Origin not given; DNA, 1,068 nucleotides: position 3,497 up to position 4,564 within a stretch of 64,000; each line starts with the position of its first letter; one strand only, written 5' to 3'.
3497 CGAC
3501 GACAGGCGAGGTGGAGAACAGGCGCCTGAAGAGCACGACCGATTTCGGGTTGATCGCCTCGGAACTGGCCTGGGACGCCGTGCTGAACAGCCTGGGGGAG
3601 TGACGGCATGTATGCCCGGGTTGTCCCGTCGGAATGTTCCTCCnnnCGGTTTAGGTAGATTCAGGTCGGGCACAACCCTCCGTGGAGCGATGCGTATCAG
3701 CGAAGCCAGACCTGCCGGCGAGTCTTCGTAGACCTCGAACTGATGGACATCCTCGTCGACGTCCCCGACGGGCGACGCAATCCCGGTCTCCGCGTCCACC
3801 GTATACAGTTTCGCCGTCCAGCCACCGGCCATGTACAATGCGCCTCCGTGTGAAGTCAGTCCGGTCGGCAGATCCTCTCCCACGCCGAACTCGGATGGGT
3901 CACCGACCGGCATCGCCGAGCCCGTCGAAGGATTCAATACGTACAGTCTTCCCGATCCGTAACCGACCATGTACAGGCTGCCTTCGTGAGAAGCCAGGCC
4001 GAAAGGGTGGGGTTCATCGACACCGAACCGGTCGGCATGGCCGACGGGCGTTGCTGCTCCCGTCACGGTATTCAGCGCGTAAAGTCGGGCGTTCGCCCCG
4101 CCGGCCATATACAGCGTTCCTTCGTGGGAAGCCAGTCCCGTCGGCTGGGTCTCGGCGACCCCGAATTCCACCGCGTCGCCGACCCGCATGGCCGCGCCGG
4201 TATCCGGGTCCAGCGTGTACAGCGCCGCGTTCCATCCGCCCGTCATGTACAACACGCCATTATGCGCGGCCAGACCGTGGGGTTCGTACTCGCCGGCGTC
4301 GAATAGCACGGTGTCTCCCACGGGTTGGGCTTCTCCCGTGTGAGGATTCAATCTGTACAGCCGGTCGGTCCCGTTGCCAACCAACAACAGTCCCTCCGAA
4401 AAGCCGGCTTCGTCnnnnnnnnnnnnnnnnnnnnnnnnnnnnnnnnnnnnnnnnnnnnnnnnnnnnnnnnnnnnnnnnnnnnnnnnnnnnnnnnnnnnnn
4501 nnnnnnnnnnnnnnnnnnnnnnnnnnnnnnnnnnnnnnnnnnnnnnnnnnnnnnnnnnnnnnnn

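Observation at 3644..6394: Lipoprotein combining Big_2 Ig domains, plant-specific-type LRRs and a five-blade-like repeat, co-oriented directly downstream of the Cache autotransporter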

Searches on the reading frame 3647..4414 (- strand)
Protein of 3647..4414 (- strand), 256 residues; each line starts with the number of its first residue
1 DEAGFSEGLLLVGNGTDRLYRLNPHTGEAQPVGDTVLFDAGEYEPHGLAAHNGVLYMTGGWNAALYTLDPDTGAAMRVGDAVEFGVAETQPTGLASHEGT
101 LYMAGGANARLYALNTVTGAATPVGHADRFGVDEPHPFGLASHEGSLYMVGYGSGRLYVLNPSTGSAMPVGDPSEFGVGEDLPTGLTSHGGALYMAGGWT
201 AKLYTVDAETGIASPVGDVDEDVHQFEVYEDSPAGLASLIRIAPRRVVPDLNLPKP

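Call 10: find_homologous_proteins(query=window:3647-4414:-)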
Query window:3647-4414:- (256 aa): 45 proteins with E <= 0.001 among 1415 candidates.
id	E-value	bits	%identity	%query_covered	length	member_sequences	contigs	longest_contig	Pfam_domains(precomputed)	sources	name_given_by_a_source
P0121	1.8e-110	387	73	95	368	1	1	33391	PF21959.3,PF01344.32,PF14339.13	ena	-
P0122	7.4e-76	273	43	89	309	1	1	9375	PF21959.3,PF13280.13,PF14339.13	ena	-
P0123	1.4e-53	200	78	46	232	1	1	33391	PF00560.40,PF12799.14,PF13855.13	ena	-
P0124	2.9e-47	180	43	86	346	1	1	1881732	PF14339.13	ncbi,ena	-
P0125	5.9e-46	175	40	83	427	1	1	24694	PF21959.3,PF14339.13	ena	-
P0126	2.3e-45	173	40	81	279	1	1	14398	PF21959.3,PF14339.13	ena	-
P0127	7.5e-45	172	31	80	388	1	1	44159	PF21959.3,PF14339.13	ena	-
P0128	1.7e-42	164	43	88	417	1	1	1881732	-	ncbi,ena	-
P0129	2.1e-42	164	45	83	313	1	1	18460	PF14339.13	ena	-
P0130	4.7e-42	163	43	86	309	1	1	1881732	PF14339.13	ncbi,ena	-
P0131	1.4e-41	161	44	79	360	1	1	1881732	PF14339.13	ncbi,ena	-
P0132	3.6e-41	160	42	88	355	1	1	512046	PF14339.13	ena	-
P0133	9.2e-41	158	42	83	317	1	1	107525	PF14339.13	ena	-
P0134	2.0e-39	154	42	82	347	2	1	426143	-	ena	-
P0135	4.1e-39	153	43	85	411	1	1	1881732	PF14339.13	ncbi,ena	-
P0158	6.1e-30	123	35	82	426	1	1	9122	PF21959.3,PF01436.28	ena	-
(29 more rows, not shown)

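Call 13: search_protein_families(library=pfam, proteins=[P0121, P0122, P0124, P0125, P0127, P0158, window:3647-4414:-], max_evalue=0.1)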
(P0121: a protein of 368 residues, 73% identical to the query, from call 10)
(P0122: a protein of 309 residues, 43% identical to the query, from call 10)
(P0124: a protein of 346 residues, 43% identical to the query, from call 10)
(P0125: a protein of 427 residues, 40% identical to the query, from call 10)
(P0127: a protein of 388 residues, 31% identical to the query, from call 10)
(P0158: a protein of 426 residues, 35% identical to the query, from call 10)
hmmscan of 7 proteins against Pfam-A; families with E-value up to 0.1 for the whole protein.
P0121 (368 aa): 8 families
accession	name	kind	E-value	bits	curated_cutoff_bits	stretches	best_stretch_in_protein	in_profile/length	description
PF14339.12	DUF4394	-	2.6e-13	50.3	29.6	1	198-228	36-65/230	Domain of unknown function (DUF4394)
PF13964.12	Kelch_6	-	3.2e-10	40.1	25.3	1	147-181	5-45/50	Kelch motif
PF21959.2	DUF6923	-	1.1e-06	29.1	27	2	197-316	95-211/234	Repeat of unknown function (DUF6923)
PF01344.31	Kelch_1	-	1.5e-05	24.8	20.1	0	193-213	5-24/46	Kelch motif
PF13415.12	Kelch_3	-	4.5e-05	23.9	22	0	257-294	19-47/48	Galactose oxidase, central domain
PF13280.12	WYL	-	0.00019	21.8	21.8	0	144-160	33-49/70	WYL domain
PF13360.13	PQQ_2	-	0.00036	20.7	27.6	0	154-267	34-139/233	Outer membrane protein assembly factor BamB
PF03349.22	Toluene_X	-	0.0058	15.6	29.7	1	124-258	93-210/421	Outer membrane protein transport protein (OMPP1/FadL/TodX)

P0122 (309 aa): 7 families
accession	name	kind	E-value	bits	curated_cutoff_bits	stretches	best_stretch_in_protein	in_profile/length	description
PF14339.12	DUF4394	-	7.9e-13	48.7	29.6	1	144-176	36-66/230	Domain of unknown function (DUF4394)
PF13280.12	WYL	-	9.5e-10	38.8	21.8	0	34-53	34-53/70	WYL domain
PF21959.2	DUF6923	-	2.8e-07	31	27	1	142-265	94-206/234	Repeat of unknown function (DUF6923)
PF13964.12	Kelch_6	-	6e-07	29.7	25.3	1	138-158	4-30/50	Kelch motif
PF01344.31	Kelch_1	-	7.7e-05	22.6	20.1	0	138-156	4-22/46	Kelch motif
PF07646.21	Kelch_2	-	0.00027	21.2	21.3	0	137-154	3-20/48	Kelch motif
PF21540.3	Choline_bind_4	-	0.00035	20.8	27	0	231-245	3-17/21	Choline-binding repeat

P0124 (346 aa): 3 families
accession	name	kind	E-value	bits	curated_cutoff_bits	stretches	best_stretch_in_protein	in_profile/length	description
PF14339.12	DUF4394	-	4.9e-08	33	29.6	1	131-163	36-67/230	Domain of unknown function (DUF4394)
PF13964.12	Kelch_6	-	0.02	15.3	25.3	0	220-235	3-18/50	Kelch motif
PF13280.12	WYL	-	0.066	13.7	21.8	0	121-141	31-53/70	WYL domain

P0125 (427 aa): 2 families
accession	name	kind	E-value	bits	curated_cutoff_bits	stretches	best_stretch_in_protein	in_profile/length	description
PF14339.12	DUF4394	-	2.6e-06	27.4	29.6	1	265-298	35-67/230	Domain of unknown function (DUF4394)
PF21959.2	DUF6923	-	1.8e-05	25.1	27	1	234-340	69-168/234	Repeat of unknown function (DUF6923)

P0127 (388 aa): 5 families
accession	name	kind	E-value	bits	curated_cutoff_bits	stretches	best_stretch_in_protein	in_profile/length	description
PF21959.2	DUF6923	-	7.8e-07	29.6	27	1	173-313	74-206/234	Repeat of unknown function (DUF6923)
PF14339.12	DUF4394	-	1.2e-05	25.2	29.6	0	41-71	36-65/230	Domain of unknown function (DUF4394)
PF17803.7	Cadherin_4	-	0.0005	21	25.1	1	139-192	2-52/71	Bacterial cadherin-like domain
PF13570.13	Beta-prop_ACSF4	-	0.018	14.9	133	0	203-305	24-125/329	Beta-alanine-activating enzyme, beta-propeller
PF13415.12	Kelch_3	-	0.031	14.9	22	0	252-280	16-37/48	Galactose oxidase, central domain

P0158 (426 aa): 5 families
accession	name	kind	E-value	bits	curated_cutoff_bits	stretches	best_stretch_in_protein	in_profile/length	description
PF01436.27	NHL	-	6.3e-10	39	20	0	201-224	1-25/28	NHL repeat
PF21959.2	DUF6923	-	4.1e-09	37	27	2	166-291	45-183/234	Repeat of unknown function (DUF6923)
PF21540.3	Choline_bind_4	-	9e-05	22.7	27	0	293-306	3-17/21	Choline-binding repeat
PF06833.16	MdcE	-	0.0015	18.7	32.7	0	255-331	28-99/196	Malonate decarboxylase gamma subunit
PF16261.11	DUF4915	-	0.01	15.6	35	0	287-348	194-251/316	Domain of unknown function (DUF4915)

window:3647-4414:- (256 aa): 10 families
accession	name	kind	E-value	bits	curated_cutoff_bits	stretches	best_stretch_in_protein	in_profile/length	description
PF14339.12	DUF4394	-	1.3e-12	48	29.6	0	98-127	37-65/230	Domain of unknown function (DUF4394)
PF13964.12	Kelch_6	-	6.2e-10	39.2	25.3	0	93-118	6-37/50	Kelch motif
PF21959.2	DUF6923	-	2.7e-07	31.1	27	1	71-211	68-206/234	Repeat of unknown function (DUF6923)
PF13280.12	WYL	-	2e-05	24.9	21.8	0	136-154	34-52/70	WYL domain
PF01344.31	Kelch_1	-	4.9e-05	23.2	20.1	0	45-63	4-22/46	Kelch motif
PF13360.13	PQQ_2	-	5.2e-05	23.5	27.6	0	92-120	27-54/233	Outer membrane protein assembly factor BamB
PF13415.12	Kelch_3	-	0.00078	20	22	0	154-192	17-46/48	Galactose oxidase, central domain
PF21540.3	Choline_bind_4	-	0.014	15.7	27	0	92-102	3-13/21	Choline-binding repeat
PF07646.21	Kelch_2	-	0.016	15.6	21.3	0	184-198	5-19/48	Kelch motif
PF05096.18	Glu_cyclase_2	-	0.027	14.3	22.3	0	93-210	43-151/249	Glutamine cyclotransferase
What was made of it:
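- Closest known: DUF6923 / DUF4394 / NHL / YWTD six-bladed beta-propellers. Same: The isolated domain scores 31.1 bits for DUF6923 against a cut-off of 27 (call 13).
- It has a propeller domain with a weak PQQ_2/BamB Pfam hit at 5.2e-05, below the cut-off (call 13).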

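Call 15: find_encoding_contigs(protein=P0121, flank=10000, max_places=4)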
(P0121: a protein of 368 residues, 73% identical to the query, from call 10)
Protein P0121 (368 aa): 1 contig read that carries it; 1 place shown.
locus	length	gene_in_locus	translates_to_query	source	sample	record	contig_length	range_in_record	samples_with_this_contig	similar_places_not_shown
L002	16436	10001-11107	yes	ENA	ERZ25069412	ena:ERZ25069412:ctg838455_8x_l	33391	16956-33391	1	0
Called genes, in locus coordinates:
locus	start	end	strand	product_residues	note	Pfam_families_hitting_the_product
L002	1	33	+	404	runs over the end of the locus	-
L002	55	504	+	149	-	-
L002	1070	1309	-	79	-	PF01402:RHH_1 (weak), PF23434:DUF7120 (weak)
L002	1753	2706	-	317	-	-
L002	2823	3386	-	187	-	PF08818:DUF1801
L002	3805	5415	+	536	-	PF00999:Na_H_Exchanger, PF02254:TrkA_N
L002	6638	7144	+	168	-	-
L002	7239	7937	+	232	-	PF00560:LRR_1 (faint), PF12799:LRR_4 (faint), PF13855:LRR_8 (faint)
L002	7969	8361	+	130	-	-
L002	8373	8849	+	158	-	-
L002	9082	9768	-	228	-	-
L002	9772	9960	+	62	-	-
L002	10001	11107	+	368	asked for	PF14339:DUF4394 (faint), PF21959:DUF6923 (faint), PF01344:Kelch_1 (faint)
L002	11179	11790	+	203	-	-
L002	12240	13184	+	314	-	PF01262:AlaDh_PNT_C (weak), PF00107:ADH_zinc_N, PF13602:ADH_zinc_N_2 (faint)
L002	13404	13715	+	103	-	PF01381:HTH_3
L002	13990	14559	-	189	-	PF01678:DAP_epimerase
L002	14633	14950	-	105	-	-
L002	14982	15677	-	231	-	-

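Call 17: predict_structure(protein=window:3647-4414:-)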
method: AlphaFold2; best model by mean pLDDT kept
length: 256 residues; sequences in the alignment: 1
mean_pLDDT: 66.5   pTM: 0.72
mean pLDDT of the five models: 66.5, 64.4, 63.6, 62.0, 58.5
residues with pLDDT >= 90: 2; 70-90: 128; 50-70: 87; < 50: 39
segments of 3 or more residues with pLDDT < 50: 1-6, 39-42, 224-232, 240-256
pLDDT, mean of each block of 10 residues (from residue 1): 47 63 77 54 65 76 71 73 61 81 72 78 68 60 87 73 78 59 74 73 81 76 46 57 31 33
secondary structure, 60 per line:
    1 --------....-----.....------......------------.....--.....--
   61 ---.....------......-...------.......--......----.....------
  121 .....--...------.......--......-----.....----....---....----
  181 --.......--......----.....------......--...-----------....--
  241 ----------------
elements in order: E9-12 E18-22 E29-34 E47-51 E54-58 E64-68 E75-80 E91-97 E100-105 E110-114 E121-125 E137-143 E146-151 E157-161 E166-169 H173-176 E183-189 E192-197 E202-206 E213-218 E235-238

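Call 19: search_protein_representatives(protein=window:3647-4414:-)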
Query: 256 residues. Proteins with E-value up to 0.001 (for the whole library): 1546; up to 1e-10: 517; up to 1e-30: 198. The best 150 are listed.
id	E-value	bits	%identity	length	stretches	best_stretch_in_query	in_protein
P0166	3.6e-290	974.4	42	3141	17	54-213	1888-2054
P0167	1.4e-282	949.4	47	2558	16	46-188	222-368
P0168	3.5e-273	918.6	46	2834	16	53-219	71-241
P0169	1.1e-205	697.4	56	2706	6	18-198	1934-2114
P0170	8.9e-185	628.8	44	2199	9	44-188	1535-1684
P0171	4.2e-181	616.8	43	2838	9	26-216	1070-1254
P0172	9.0e-164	560.0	46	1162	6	49-211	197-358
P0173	8.3e-158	540.4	38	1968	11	44-220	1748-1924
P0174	4.0e-156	534.9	46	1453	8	10-245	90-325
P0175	1.4e-145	500.3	40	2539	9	40-213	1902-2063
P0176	3.0e-140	482.8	49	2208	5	40-191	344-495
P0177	3.5e-132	456.4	47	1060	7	38-218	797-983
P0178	1.2e-128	444.9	42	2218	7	19-200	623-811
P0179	2.6e-128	443.7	48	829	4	8-187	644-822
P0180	4.8e-128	442.8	42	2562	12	13-187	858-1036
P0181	5.1e-128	442.7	49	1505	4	38-232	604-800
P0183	3.2e-120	417.2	53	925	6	27-163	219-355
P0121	5.6e-111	386.9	74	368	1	1-239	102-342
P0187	2.7e-103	361.7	50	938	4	11-238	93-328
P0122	2.4e-76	273.4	50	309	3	27-196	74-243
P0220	1.1e-65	238.5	59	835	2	42-189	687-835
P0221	1.6e-63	231.3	43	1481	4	38-220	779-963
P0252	3.5e-49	184.3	53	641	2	9-172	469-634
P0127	2.4e-45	171.7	44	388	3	10-145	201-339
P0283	5.0e-41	157.6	52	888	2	23-198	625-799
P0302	2.0e-37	145.8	47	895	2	89-205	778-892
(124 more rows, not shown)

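Call 20: search_protein_families(library=pfam, proteins=[P0179, P0183, P0220, P0302, P0187, P0177, P0172, P0181, P0252, P0283], max_evalue=0.0001)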
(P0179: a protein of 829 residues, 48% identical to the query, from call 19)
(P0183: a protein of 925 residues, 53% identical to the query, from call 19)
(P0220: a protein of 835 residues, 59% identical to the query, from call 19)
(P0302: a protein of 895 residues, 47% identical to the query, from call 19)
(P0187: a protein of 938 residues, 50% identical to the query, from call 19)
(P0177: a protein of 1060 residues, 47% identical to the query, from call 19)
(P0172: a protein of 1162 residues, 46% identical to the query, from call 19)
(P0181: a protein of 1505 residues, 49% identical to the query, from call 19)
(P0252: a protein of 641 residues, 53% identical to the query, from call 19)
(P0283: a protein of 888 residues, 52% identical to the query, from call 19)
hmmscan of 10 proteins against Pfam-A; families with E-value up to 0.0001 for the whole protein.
P0179 (829 aa): 5 families
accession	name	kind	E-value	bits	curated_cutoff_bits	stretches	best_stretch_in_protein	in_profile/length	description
PF14339.12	DUF4394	-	8.8e-24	84.6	29.6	0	468-498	38-67/230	Domain of unknown function (DUF4394)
PF21959.2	DUF6923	-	4.7e-14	53.2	27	0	374-450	95-170/234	Repeat of unknown function (DUF6923)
PF13964.12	Kelch_6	-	1.2e-11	44.6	25.3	0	546-575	7-42/50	Kelch motif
PF23263.1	C8-3_MUC4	-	2e-07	30.6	25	0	387-406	24-43/50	Mucin-4-like C8-3 domain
PF22000.2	DUF6929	-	9e-07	28.7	27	0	462-491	7-36/286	Family of unknown function (DUF6929)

P0183 (925 aa): 5 families
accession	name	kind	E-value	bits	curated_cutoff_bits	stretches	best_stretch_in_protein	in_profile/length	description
PF14339.12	DUF4394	-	2e-24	86.7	29.6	0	382-412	37-66/230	Domain of unknown function (DUF4394)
PF21959.2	DUF6923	-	1e-17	65.2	27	2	219-319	70-171/234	Repeat of unknown function (DUF6923)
PF13964.12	Kelch_6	-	1.5e-08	34.8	25.3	0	132-164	7-45/50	Kelch motif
PF05593.20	RHS_repeat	-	4.8e-06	27.3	22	1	525-561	1-37/38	RHS Repeat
PF07646.21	Kelch_2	-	3.3e-05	24.1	21.3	0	132-154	7-36/48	Kelch motif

P0220 (835 aa): 8 families
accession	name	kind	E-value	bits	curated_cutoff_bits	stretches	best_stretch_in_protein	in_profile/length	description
PF12796.13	Ank_2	-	1.1e-50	170.6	27.3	7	68-155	3-86/90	Ankyrin repeats (3 copies)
PF00023.36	Ank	-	1.3e-48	160.7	21.1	2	462-493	2-33/33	Ankyrin repeat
PF13637.12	Ank_4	-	5.3e-42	141.3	22.7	5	466-507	1-42/50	Ankyrin repeats (many copies)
PF13606.12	Ank_3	-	3.7e-36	118.9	22.3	0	462-490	2-30/30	Ankyrin repeat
PF13857.12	Ank_5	-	2.4e-27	95.1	27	1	461-502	15-56/56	Ankyrin repeats (many copies)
PF14339.12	DUF4394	-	1.1e-13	51.5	29.6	0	789-818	37-65/230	Domain of unknown function (DUF4394)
PF23745.1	ANK_LRRK2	-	1.5e-07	31.8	27.5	0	100-160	35-95/130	LRRK2 ANK repeat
PF21959.2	DUF6923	-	2.6e-06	27.8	27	0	697-818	46-170/234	Repeat of unknown function (DUF6923)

P0302 (895 aa): 2 families
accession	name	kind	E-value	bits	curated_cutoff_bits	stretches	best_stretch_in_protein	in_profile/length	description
PF14339.12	DUF4394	-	4.3e-07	30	29.6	0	781-816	31-65/230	Domain of unknown function (DUF4394)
PF21959.2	DUF6923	-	9.6e-07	29.2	27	0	670-764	74-170/234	Repeat of unknown function (DUF6923)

P0187 (938 aa): 2 families
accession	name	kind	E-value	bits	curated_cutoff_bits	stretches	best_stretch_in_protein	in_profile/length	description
PF14339.12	DUF4394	-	4e-17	62.8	29.6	0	237-268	36-66/230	Domain of unknown function (DUF4394)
PF21959.2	DUF6923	-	1.6e-09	38.4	27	0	435-506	104-170/234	Repeat of unknown function (DUF6923)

P0177 (1060 aa): 6 families
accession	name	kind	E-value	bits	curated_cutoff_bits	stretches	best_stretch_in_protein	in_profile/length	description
PF14339.12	DUF4394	-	1.5e-31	109.9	29.6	0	261-290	36-64/230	Domain of unknown function (DUF4394)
PF21959.2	DUF6923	-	1.2e-21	78.1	27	2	124-242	51-167/234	Repeat of unknown function (DUF6923)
PF13964.12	Kelch_6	-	6.9e-11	42.2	25.3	0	550-590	6-45/50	Kelch motif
PF22000.2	DUF6929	-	2.9e-07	30.4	27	0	996-1037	4-45/286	Family of unknown function (DUF6929)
PF07646.21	Kelch_2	-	9.5e-06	25.8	21.3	0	164-176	10-21/48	Kelch motif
PF13280.12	WYL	-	8.8e-05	22.9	21.8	0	254-274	34-54/70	WYL domain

P0172 (1162 aa): 3 families
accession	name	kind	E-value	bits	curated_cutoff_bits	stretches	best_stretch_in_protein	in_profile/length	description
PF14339.12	DUF4394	-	1.1e-13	51.5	29.6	0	477-509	36-67/230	Domain of unknown function (DUF4394)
PF21959.2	DUF6923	-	1.7e-08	35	27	0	481-638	49-206/234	Repeat of unknown function (DUF6923)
PF13280.12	WYL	-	2.1e-07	31.3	21.8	0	654-670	33-49/70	WYL domain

P0181 (1505 aa): 4 families
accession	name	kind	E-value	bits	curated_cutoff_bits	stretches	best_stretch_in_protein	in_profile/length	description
PF14339.12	DUF4394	-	1.7e-16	60.7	29.6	0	438-519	36-114/230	Domain of unknown function (DUF4394)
PF21959.2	DUF6923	-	3e-14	53.8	27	1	319-467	67-213/234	Repeat of unknown function (DUF6923)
PF13964.12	Kelch_6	-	2.2e-06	27.9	25.3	0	296-328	6-44/50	Kelch motif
PF13280.12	WYL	-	3.5e-06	27.4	21.8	0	429-447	32-50/70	WYL domain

P0252 (641 aa): 2 families
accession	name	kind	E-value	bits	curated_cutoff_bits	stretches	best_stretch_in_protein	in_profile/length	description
PF14339.12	DUF4394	-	8.9e-11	42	29.6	0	511-542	36-65/230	Domain of unknown function (DUF4394)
PF21959.2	DUF6923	-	1.6e-07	31.8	27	0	533-633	70-168/234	Repeat of unknown function (DUF6923)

P0283 (888 aa): 2 families
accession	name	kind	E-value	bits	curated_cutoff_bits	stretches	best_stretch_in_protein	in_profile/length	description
PF21959.2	DUF6923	-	2.5e-06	27.9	27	0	628-727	69-169/234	Repeat of unknown function (DUF6923)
PF13964.12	Kelch_6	-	5.2e-05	23.5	25.3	0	782-827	2-45/50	Kelch motif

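Call 28: predict_structure(alignment_id=A1)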
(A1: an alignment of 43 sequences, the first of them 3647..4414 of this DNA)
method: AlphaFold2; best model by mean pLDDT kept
length: 256 residues; sequences in the alignment: 43
mean_pLDDT: 90.1   pTM: 0.87
mean pLDDT of the five models: 90.1, 89.7, 89.0, 88.9, 87.6
residues with pLDDT >= 90: 193; 70-90: 35; 50-70: 23; < 50: 5
segments of 3 or more residues with pLDDT < 50: 1-5
pLDDT, mean of each block of 10 residues (from residue 1): 54 77 91 93 93 96 97 97 98 97 98 98 98 96 98 97 98 95 95 94 96 89 76 85 64 60
secondary structure, 60 per line:
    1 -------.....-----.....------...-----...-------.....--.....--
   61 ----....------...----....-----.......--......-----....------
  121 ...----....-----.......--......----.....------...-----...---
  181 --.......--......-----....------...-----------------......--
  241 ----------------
elements in order: E8-12 E18-22 E29-31 E47-51 E54-58 E65-68 E75-77 H82-85 E91-97 E100-105 E111-114 E121-123 H128-131 E137-143 E146-151 E156-160 E167-169 E183-189 E192-197 E203-206 E213-215 E233-238
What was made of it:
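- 3695..4396 (-): Five-bladed beta-propeller domain (five 46-aa repeats; an N-terminal three-strand segment and the last strand share one blade). AF2 with a 43-sequence alignment gives pLDDT 90.1 and pTM 0.87, with 20 strands in a 3+4x4+1 pattern (call 28).
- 3647..3694 (-): 16-residue C-terminal tail (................). Low model confidence (call 28).
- On Beta-propeller fold: AF2 pLDDT 90.1 and pTM 0.87, with 20 strands corresponding to 5 blades (call 28).
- Tried and rejected: Single-sequence AF2 gave only pLDDT 66 (call 17) and was replaced by the alignment-based model (call 28).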
